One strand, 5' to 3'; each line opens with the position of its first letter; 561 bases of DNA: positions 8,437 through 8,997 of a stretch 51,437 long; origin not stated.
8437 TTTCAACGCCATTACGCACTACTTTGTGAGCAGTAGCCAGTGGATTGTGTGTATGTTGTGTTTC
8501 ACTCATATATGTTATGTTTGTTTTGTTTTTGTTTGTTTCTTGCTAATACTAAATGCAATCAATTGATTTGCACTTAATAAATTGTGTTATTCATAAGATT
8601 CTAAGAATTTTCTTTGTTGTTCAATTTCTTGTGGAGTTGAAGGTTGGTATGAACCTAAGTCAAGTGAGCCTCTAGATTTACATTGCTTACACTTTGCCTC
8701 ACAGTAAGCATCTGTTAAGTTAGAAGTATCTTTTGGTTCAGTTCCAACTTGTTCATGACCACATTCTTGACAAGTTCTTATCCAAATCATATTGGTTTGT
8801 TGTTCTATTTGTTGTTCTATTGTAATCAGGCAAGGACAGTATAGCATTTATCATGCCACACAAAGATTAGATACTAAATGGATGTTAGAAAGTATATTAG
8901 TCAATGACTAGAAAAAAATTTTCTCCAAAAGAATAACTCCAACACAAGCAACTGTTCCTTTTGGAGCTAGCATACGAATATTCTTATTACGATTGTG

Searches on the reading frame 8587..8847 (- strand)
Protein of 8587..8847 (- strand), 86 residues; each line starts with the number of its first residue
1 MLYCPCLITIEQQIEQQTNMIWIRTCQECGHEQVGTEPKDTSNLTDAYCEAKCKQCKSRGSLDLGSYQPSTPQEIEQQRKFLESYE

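Call 14: search_protein_families(library=pfam, proteins=[window:8587-8847:-], max_evalue=0.01)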
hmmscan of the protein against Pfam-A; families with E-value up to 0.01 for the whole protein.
window:8587-8847:- (86 aa): 2 families
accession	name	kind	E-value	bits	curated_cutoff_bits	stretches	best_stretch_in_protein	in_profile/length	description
PF03804.19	DUF325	-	0.0049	17.1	28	1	13-56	72-113/137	Viral proteins of unknown function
PF24042.1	DUF7351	-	0.0066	16.7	31.2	1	9-67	52-111/177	Domain of unknown function (DUF7351)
